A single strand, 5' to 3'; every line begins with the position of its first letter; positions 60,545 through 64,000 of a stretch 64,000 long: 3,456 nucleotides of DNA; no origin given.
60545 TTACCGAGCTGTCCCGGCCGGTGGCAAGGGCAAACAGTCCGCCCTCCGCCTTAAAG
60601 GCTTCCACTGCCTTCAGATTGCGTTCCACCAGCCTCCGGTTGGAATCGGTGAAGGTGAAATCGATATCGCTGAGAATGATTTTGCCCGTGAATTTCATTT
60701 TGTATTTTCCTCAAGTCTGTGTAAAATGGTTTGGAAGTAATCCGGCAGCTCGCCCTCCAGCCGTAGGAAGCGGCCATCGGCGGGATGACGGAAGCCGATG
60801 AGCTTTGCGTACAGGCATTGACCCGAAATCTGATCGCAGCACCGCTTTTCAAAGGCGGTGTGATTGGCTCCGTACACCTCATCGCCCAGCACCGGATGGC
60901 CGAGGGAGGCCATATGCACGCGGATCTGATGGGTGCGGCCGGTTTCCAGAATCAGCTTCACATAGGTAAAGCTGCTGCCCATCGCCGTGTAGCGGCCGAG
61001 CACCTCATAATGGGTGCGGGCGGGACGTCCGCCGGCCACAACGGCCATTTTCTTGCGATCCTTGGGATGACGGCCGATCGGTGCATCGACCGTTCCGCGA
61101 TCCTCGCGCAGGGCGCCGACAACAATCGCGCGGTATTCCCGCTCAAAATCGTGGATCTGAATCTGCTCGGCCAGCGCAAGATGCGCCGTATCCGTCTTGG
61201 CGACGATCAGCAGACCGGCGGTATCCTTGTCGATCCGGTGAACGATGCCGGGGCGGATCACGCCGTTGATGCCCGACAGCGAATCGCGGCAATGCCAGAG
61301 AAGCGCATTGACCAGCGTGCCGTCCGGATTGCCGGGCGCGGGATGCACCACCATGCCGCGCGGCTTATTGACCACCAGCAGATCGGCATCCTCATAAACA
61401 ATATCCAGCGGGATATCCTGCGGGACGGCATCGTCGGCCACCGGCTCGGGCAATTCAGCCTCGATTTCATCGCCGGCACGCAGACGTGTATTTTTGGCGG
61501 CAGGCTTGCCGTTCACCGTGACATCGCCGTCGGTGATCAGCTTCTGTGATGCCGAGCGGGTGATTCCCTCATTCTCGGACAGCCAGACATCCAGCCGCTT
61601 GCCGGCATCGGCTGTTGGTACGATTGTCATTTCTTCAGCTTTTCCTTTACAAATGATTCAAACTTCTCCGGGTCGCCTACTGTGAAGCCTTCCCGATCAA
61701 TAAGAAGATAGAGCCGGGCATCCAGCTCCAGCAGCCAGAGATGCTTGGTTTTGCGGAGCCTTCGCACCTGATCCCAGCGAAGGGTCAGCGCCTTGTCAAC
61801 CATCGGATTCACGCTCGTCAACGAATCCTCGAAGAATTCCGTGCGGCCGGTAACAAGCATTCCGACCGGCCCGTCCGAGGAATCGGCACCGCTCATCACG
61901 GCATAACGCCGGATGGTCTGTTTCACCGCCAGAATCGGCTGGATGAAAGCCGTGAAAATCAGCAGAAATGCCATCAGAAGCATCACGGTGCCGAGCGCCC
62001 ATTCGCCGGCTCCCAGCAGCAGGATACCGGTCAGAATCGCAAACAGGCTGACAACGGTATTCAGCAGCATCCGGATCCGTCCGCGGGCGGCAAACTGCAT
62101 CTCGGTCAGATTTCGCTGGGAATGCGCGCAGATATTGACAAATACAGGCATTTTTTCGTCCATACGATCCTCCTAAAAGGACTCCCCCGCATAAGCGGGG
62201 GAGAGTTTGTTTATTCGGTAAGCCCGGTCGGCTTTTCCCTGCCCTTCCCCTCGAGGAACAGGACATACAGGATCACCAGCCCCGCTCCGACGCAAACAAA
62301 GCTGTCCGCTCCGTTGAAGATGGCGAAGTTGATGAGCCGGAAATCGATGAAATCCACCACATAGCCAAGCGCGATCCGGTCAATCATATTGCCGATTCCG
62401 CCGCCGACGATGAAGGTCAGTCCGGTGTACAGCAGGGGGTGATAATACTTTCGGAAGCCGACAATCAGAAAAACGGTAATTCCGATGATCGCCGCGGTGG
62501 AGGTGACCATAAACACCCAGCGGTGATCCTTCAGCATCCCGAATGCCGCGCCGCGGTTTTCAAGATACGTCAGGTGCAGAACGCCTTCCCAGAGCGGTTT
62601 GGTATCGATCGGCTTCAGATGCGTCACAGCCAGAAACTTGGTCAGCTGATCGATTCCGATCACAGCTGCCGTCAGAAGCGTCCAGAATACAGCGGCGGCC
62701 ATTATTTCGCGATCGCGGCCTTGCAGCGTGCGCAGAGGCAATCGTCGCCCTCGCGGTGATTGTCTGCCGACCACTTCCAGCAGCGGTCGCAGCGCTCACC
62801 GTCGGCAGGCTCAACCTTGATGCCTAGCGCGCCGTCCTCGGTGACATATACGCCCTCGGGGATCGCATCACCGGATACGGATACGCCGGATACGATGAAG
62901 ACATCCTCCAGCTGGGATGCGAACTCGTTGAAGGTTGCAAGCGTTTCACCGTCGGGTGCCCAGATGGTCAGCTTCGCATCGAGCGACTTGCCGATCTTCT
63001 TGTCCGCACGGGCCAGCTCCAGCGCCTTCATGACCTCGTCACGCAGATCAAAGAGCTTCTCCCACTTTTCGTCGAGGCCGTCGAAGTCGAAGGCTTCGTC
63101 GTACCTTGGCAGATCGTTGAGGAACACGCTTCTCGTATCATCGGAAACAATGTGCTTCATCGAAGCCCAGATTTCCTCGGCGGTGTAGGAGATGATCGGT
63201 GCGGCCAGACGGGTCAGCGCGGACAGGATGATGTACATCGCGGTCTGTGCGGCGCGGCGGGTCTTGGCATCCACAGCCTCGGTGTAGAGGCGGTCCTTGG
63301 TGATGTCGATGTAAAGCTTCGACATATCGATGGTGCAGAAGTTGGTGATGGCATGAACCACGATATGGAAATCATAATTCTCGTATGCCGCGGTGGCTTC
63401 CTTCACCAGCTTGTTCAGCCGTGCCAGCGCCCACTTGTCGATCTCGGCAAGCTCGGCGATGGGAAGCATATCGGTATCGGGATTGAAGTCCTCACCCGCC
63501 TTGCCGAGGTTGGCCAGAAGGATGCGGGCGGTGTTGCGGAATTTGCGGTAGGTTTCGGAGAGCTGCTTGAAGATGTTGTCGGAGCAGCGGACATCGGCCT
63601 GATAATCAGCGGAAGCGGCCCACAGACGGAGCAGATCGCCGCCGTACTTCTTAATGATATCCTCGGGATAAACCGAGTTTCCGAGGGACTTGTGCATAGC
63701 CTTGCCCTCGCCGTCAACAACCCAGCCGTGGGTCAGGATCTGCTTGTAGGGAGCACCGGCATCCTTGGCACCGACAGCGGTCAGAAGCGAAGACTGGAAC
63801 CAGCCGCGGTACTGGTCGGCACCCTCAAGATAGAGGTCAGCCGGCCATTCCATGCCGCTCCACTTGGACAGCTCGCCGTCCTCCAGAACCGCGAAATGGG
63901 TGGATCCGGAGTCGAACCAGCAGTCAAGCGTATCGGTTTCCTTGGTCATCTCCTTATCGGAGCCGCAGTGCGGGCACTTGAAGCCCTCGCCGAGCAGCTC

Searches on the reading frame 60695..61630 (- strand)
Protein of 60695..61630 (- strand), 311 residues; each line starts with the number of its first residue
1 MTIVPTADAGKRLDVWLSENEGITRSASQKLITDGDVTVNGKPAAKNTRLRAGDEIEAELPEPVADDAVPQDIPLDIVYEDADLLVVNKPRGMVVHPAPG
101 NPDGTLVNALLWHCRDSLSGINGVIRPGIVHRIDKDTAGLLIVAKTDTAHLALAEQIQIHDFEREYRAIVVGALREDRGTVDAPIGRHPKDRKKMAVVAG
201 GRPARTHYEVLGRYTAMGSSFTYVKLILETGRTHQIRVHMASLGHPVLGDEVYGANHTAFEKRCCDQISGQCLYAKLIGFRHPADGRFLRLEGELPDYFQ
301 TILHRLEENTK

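Call 66: search_protein_families(library=pfam, proteins=[window:60695-61630:-], max_evalue=0.00001)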
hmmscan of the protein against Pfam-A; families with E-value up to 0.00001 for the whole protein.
window:60695-61630:- (311 aa): 2 families
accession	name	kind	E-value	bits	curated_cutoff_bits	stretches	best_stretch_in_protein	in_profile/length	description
PF00849.27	PseudoU_synth_2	-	1.8e-32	113.1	26.8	1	83-242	1-152/152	RNA pseudouridylate synthase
PF01479.30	S4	-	1.5e-09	37.8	22.8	1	12-56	2-48/48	S4 domain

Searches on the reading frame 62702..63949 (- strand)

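Call 66: search_protein_families(library=pfam, proteins=[window:62702-63949:-], max_evalue=0.00001)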
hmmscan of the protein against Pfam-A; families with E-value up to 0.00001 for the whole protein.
window:62702-63949:- (415 aa): 2 families
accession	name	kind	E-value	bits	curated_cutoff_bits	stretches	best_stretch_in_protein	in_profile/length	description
PF08264.19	Anticodon_1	-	4e-37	127.8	25.1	1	171-328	1-147/148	Anticodon-binding domain of tRNA ligase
PF00133.28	tRNA-synt_1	-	1.1e-36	127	22.7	1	2-122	293-413/414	tRNA synthetases class I (I, L, M and V)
